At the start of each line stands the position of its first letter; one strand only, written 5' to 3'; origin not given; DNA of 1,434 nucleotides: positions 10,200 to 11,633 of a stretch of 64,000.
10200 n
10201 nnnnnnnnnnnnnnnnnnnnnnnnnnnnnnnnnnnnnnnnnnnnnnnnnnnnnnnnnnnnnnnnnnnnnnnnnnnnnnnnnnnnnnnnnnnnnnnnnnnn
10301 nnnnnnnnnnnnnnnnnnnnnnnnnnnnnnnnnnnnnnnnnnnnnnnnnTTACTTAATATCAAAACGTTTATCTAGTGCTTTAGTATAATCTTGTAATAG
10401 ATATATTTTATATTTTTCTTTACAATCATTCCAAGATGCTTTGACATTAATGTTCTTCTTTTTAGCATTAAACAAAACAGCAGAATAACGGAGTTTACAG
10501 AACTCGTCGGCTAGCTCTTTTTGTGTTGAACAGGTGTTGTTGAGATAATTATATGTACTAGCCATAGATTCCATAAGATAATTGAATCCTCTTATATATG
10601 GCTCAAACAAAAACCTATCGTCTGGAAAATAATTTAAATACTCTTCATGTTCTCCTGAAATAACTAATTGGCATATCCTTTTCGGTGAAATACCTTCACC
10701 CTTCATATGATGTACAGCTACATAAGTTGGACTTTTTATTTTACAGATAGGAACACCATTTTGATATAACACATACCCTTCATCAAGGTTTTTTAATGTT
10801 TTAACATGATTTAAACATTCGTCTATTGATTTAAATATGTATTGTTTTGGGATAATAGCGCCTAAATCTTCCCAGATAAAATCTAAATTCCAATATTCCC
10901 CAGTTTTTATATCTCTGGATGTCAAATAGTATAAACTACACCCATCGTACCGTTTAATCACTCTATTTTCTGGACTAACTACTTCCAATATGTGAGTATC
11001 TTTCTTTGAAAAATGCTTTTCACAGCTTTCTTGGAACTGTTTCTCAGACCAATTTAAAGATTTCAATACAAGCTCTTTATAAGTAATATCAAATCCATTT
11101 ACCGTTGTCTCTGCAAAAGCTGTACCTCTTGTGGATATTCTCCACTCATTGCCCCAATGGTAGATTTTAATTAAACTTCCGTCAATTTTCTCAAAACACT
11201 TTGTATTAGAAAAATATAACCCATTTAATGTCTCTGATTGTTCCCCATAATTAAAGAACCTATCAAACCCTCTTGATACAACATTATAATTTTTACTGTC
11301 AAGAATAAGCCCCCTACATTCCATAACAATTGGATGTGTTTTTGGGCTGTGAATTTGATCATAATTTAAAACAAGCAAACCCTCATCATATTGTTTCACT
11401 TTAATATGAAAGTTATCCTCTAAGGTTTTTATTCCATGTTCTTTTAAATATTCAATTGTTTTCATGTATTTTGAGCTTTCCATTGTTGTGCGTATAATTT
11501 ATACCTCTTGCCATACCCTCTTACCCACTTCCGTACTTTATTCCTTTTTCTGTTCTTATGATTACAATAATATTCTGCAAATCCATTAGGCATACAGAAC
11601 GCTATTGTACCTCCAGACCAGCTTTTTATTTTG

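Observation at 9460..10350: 0.9-kb non-coding region with tandem promoters, nested hairpins and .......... iterons: candidate replication origin or ncRNA locus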

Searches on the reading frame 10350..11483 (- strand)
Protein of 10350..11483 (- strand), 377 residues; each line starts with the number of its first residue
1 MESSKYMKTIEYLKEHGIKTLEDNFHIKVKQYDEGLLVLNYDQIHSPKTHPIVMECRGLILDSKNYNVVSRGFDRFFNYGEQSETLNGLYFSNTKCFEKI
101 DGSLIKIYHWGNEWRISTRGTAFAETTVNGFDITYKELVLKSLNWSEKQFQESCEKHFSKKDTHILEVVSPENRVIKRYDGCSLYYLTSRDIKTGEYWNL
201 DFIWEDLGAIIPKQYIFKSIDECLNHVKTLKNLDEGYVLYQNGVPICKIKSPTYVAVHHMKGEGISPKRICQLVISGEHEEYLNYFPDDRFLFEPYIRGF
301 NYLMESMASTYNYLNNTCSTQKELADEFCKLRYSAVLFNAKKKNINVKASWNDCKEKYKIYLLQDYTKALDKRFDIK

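Call 12: search_dna_similar(query=window:10350-11483:-, collection=phages, mode=protein, max_rows=25)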
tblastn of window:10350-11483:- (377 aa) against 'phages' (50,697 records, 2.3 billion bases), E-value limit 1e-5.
Records with a match: 1560; places in all: 1560; records where one place covers at least 80% of the query: 84.
Best place of each record, by identity: <60% 1560.
By first word of the organism name: Escherichia 610; Klebsiella 263; Shigella 83; Streptomyces 81; Acinetobacter 64; Vibrio 54; Enterobacteria 48; Enterobacter 38; Yersinia 37; Salmonella 34; and 47 more.
By host as written in the record: Escherichia coli 266; - 162; Klebsiella pneumoniae 84; Streptomyces griseus ATCC 10137 33; Escherichia coli B 28; Escherichia coli O157:H7 24; Escherichia coli str. K-12 substr. MG1655 22; Shigella sp. 21; and 404 more.
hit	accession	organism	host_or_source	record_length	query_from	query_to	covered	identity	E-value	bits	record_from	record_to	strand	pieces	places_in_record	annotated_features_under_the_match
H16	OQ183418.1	Pseudomonas phage vB_PpS_SYP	Pseudomonas plecoglossicida XSDHY-P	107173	5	366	96%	44.4%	2e-91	305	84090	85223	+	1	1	RNA ligase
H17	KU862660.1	Pseudomonas phage phiPMW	Pseudomonas putida PpG1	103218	7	366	95%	44.3%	8e-88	295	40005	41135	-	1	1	RNA ligase | hypothetical protein (x2)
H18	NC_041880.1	Pseudomonas phage phiPMW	Pseudomonas putida PpG1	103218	7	366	95%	44.3%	8e-88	295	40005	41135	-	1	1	RNA ligase and tail fiber protein attachment catalyst | hypothetical protein (x2)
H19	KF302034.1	Pseudoalteromonas phage HM1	Pseudoalteromonas sp. str. H71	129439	7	373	97%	38.6%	4e-65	229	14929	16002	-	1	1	record has no annotation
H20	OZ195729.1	Vibrio phage D69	Seawater and oysters mix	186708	9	369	96%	38.5%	5e-59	212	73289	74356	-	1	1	RNA ligase and tail fiber protein attachment cata lyst | hypothetical protein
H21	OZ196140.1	Vibrio phage D181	Seawater and oysters mix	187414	9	369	96%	38.5%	5e-59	212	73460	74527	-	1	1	RNA ligase and tail fiber protein attachment cata lyst | hypothetical protein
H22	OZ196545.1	Vibrio phage D148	Seawater and oysters mix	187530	9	369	96%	38.5%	5e-59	212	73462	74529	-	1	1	RNA ligase and tail fiber protein attachment cata lyst | hypothetical protein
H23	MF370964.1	Pseudoalteromonas phage J2-1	Pseudoalteromonas sp.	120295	7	373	97%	37.8%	2e-66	233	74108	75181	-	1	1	putative polynucleotide 5'-kinase and 3'-phosphatase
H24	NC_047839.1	Pseudoalteromonas phage J2-1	Pseudoalteromonas sp.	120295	7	373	97%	37.8%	2e-66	233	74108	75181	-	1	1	polynucleotide kinase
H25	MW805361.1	Paraglaciecola Antarctic GD virus 1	Paraglaciecola sp. strain IceBac 372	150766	7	368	96%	35.2%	9e-67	234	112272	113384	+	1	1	RNA ligase | phosphatase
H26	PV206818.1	Vibrio phage vB_CoeS_P1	Vibrio hepatarius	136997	7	329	86%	38.2%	1e-63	225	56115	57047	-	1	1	RNA ligase and tail fiber protein attachment catalyst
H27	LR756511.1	uncultured phage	metagenomic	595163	5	356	93%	30.1%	5e-34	139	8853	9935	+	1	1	record has no annotation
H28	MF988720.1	Pseudoalteromonas phage J2-1_QLiu-2017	Pseudoalteromonas phenolica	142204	17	365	93%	30.1%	2e-31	132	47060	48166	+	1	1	hypothetical protein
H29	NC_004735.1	Rhodothermus phage RM378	Rhodothermus marinus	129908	1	344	91%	24.7%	1e-10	69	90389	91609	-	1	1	RNA ligase and tail fiber protein attachment catalyst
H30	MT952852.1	Streptomyces phage Beuffert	Streptomyces griseus ATCC 10137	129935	19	357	90%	24.5%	4e-11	71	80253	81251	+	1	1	138: RNA ligase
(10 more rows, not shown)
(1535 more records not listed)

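Call 13: search_protein_families(library=pfam, proteins=[window:10350-11483:-], max_evalue=0.01)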
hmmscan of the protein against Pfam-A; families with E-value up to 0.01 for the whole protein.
window:10350-11483:- (377 aa): 1 family
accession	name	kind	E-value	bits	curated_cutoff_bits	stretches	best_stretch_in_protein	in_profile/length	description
PF09511.15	RNA_lig_T4_1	-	1.9e-19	70.9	28.3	1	55-254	1-227/227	RNA ligase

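Call 14: find_related_loci(query=window:10350-11483:-, collection=viral_contigs, flank=6000)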
Query window:10350-11483:- (377 aa) in viral_contigs; peptide patterns used: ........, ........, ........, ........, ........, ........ (x = any residue, [..] = any of these).
6 stretches matched a pattern, but none encodes a relative of the query by tblastn (E <= 1e-3).

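Call 16: find_encoding_contigs(protein=window:10350-11483:-, flank=5000)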
Protein window:10350-11483:- (377 aa): no gene with exactly this product is on record in the collection.

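Call 21: find_homologous_proteins(query=window:10350-11483:-, max_evalue=1e-20)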
Query window:10350-11483:- (377 aa): 1464 proteins with E <= 1e-20 among 3046 candidates; the best 120 are listed.
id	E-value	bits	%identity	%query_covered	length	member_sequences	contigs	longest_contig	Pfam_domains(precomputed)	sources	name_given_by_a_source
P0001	4.0e-243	824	94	98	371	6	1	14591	PF09511.16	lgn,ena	-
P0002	3.0e-118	413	53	95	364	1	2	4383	PF09511.16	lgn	-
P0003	1.8e-116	408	52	96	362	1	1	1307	PF09511.16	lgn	-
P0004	1.1e-114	402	52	96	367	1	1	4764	PF09511.16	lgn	-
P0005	2.5e-114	401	53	95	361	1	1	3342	PF09511.16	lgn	-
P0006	5.6e-114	399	53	95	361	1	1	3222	PF09511.16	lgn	-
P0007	6.2e-114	399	52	95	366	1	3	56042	PF09511.16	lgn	-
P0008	2.4e-113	397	52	96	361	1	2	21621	PF09511.16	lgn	-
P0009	3.2e-113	397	51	97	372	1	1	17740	PF09511.16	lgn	-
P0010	8.4e-113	395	51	96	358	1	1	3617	PF09511.16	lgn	-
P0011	1.4e-112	395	51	96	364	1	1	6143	PF09511.16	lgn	-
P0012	2.0e-112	394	51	95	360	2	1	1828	PF09511.16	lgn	-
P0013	2.6e-112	394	50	95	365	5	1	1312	PF09511.16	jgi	jgi:hypothetical protein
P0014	6.4e-112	393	51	96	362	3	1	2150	PF09511.16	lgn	-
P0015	6.9e-112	392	51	95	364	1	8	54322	PF09511.16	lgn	-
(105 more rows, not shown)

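Call 22: find_encoding_contigs(protein=P0001, flank=6000, max_places=10)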
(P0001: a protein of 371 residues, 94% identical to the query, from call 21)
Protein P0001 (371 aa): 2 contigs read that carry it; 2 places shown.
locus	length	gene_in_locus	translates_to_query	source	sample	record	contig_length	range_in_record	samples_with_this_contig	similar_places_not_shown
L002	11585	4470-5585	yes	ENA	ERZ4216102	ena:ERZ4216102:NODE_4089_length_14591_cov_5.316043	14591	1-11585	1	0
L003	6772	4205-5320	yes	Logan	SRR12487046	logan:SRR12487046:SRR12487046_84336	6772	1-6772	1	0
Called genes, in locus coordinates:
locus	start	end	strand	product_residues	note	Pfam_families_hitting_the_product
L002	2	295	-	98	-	?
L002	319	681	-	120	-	PF22253:DUF6948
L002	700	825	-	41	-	-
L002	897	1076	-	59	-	-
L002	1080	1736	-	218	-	-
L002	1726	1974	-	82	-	-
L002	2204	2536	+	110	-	-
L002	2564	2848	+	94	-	-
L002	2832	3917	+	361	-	PF14284:PcfJ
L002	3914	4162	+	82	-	-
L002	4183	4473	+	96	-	-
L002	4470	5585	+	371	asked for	PF09511:RNA_lig_T4_1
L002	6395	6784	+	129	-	-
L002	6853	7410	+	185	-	-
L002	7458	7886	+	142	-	-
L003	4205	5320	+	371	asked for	PF09511:RNA_lig_T4_1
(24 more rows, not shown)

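Call 23: list_cluster_members(proteins=[P0001])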
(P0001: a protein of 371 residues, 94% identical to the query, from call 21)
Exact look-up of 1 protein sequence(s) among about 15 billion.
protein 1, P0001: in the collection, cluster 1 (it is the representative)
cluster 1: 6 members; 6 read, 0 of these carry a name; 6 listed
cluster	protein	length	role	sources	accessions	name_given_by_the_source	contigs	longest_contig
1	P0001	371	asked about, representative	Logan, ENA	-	-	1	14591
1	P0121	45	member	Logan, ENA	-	-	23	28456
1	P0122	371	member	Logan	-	-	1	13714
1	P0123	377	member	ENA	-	-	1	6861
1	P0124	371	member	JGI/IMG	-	-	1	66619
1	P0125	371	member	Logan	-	-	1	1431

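Call 24: find_encoding_contigs(protein=P0124, flank=6000, max_places=4)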
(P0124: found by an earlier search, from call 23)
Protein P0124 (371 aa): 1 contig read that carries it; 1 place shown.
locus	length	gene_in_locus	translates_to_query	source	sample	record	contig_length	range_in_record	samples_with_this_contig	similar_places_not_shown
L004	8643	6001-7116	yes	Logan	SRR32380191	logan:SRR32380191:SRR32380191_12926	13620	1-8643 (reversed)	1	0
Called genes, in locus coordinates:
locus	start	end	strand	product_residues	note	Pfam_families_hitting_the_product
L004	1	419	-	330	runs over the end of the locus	PF09414:RNA_ligase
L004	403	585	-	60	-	-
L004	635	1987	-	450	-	PF14743:DNA_ligase_OB_2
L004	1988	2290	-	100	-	-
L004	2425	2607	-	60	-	-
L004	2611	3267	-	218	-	-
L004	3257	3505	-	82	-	-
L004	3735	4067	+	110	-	-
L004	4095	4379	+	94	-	-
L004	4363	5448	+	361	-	PF14284:PcfJ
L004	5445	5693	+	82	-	-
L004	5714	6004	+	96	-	-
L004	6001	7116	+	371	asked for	PF09511:RNA_lig_T4_1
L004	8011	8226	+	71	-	-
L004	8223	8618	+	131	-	-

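Call 25: find_encoding_contigs(protein=P0123, flank=6000, max_places=4)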
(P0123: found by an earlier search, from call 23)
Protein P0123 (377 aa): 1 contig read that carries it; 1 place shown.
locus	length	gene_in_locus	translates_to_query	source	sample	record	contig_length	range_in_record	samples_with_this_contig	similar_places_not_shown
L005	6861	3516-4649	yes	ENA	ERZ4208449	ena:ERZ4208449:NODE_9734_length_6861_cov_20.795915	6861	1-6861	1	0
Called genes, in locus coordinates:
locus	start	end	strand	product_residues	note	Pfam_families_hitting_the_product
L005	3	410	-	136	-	?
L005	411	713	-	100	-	-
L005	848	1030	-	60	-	-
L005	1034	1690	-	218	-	-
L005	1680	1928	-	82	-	-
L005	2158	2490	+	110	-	-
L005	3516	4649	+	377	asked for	PF09511:RNA_lig_T4_1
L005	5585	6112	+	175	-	-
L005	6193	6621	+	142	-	-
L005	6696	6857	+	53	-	-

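Call 26: find_encoding_contigs(protein=P0122, flank=6000, max_places=4)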
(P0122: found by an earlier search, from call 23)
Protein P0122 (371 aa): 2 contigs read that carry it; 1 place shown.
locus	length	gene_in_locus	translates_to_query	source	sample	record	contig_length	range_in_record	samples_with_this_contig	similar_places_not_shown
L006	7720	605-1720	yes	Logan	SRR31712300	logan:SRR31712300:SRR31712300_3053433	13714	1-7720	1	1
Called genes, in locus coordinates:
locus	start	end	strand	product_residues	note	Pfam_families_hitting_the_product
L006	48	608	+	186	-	-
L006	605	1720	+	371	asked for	PF09511:RNA_lig_T4_1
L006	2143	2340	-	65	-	-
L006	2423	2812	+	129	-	-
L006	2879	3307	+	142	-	-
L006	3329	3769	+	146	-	-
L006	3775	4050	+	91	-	-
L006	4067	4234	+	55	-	-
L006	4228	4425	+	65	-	-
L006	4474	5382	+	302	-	-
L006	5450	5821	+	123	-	-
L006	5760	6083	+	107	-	-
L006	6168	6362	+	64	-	-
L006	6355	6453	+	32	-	-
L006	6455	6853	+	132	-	-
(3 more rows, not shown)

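Call 35: find_related_loci(query=A3, collection=metagenome_contigs, flank=4000)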
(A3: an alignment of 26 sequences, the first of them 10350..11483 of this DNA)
Query A3 (377 aa) in metagenome_contigs; peptide patterns used: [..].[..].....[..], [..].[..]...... (x = any residue, [..] = any of these).
581 stretches matched a pattern; 509 encode a relative of the query (tblastn E <= 1e-3); the best 80 are kept; 80 distinct loci.
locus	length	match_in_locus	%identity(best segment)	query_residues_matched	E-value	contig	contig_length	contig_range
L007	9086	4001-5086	53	7-368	3e-114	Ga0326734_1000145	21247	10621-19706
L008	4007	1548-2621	48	7-365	5e-112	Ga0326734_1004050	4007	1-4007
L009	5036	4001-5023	53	7-347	3e-110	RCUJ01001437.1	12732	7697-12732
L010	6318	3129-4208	50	7-367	5e-110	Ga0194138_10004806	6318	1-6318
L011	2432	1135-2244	49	1-367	2e-110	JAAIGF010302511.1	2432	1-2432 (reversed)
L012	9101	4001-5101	48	5-366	9e-105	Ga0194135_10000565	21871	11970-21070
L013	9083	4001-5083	48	7-367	7e-103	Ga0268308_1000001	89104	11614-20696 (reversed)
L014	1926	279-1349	46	7-366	2e-108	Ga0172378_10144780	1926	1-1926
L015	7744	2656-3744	47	3-366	2e-102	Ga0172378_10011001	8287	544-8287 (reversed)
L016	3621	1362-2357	51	7-342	2e-103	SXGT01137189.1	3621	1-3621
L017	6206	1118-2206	48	7-369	9e-102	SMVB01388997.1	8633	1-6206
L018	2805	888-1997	47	7-368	2e-104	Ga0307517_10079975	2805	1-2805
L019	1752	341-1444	47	12-377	1e-106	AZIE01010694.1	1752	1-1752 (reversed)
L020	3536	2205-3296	47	7-370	1e-101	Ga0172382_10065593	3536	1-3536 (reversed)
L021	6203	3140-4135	48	7-342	4e-100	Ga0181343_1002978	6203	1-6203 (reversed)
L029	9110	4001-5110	45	7-367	6e-97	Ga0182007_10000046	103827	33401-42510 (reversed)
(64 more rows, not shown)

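Call 48: find_encoding_contigs(protein=P0121, flank=3000, max_places=10)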
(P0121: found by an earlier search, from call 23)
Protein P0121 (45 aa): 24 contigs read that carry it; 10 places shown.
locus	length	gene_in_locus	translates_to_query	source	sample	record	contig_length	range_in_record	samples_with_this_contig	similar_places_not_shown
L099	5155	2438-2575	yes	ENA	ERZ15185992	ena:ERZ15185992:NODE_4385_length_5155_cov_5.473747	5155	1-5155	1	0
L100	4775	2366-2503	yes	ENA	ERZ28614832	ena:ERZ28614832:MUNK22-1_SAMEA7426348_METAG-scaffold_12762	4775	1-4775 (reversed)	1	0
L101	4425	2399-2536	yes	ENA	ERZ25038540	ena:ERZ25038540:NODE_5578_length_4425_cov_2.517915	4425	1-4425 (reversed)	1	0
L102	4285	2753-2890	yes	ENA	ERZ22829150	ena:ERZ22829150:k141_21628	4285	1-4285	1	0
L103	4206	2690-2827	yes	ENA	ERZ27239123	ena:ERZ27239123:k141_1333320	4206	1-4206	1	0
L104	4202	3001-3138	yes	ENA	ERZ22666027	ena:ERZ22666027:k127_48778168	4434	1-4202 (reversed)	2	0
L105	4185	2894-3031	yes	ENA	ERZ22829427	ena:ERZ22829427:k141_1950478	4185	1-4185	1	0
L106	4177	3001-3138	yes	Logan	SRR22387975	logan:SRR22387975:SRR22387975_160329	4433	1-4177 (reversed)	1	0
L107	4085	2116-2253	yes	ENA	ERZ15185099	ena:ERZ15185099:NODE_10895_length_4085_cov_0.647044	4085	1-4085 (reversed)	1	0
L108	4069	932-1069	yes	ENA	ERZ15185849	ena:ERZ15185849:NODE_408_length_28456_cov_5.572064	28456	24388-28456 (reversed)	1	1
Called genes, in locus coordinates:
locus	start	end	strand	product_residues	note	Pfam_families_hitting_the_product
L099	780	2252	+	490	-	-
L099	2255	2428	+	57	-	-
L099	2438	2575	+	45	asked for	-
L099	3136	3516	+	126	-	PF00392:GntR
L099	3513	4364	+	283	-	PF00005:ABC_tran, PF13304:AAA_21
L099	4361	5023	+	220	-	PF13346:ABC2_membrane_5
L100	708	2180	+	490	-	-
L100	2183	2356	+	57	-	-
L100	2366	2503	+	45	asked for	-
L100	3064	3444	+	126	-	PF00392:GntR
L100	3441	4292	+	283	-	PF00005:ABC_tran, PF13304:AAA_21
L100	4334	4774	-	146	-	?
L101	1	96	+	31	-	?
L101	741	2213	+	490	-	-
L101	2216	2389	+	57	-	-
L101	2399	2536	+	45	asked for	-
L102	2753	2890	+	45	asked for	-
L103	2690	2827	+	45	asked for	-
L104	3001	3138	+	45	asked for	-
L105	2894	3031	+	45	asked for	-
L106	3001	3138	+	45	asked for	-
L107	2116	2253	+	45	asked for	-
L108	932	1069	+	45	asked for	-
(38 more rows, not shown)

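Call 82: search_protein_families(library=pfam, proteins=[L013:5083-5946:+, L010:4208-5074:+, L029:5113-5991:+], max_evalue=0.001)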
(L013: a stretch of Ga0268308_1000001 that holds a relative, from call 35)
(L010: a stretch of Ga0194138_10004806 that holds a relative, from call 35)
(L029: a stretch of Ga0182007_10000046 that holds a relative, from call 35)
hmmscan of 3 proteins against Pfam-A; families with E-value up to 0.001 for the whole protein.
L013:5083-5946:+ (287 aa): 4 families
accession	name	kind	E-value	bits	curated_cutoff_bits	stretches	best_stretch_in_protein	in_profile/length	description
PF25109.1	HAD_PNKP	-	1.3e-42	145.8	27.6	1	151-275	2-134/143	Polynucleotide kinase PNKP phosphatase domain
PF13671.12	AAA_33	-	1e-13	52.3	27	1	4-121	2-121/143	AAA domain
PF24694.1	LNS2_PITM1-3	-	5.9e-07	30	27.7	1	153-238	1-78/124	PITM 1-3, LNS2 domain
PF06414.18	Zeta_toxin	-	0.00062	19.7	22.3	1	20-119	43-144/199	Zeta toxin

L010:4208-5074:+ (288 aa): 5 families
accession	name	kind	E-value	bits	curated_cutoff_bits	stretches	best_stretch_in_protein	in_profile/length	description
PF25109.1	HAD_PNKP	-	9.6e-43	146.2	27.6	1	150-276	1-134/143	Polynucleotide kinase PNKP phosphatase domain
PF13671.12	AAA_33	-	1.6e-15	58.1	27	1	5-121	3-121/143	AAA domain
PF24694.1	LNS2_PITM1-3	-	8.2e-10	39.2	27.7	1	153-240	1-79/124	PITM 1-3, LNS2 domain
PF03767.20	Acid_phosphat_B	-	4.4e-07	30.1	27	1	148-260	75-202/230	HAD superfamily, subfamily IIIB (Acid phosphatase)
PF06414.18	Zeta_toxin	-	0.00087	19.2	22.3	0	7-103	22-128/199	Zeta toxin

L029:5113-5991:+ (292 aa): 6 families
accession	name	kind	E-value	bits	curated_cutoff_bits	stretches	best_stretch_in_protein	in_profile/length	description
PF25109.1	HAD_PNKP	-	3.1e-42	144.5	27.6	1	153-280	1-134/143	Polynucleotide kinase PNKP phosphatase domain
PF13671.12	AAA_33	-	7.7e-14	52.6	27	1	5-123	3-120/143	AAA domain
PF24694.1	LNS2_PITM1-3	-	4.8e-08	33.5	27.7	1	156-261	1-98/124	PITM 1-3, LNS2 domain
PF03767.20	Acid_phosphat_B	-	4.8e-05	23.4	27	0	136-264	55-202/230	HAD superfamily, subfamily IIIB (Acid phosphatase)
PF08235.19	LNS2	-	5.4e-05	23.2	32.3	0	154-208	48-101/226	LNS2 (Lipin/Ned1/Smp2)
PF13238.12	AAA_18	-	0.0002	22.2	29.4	1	7-85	4-84/128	AAA domain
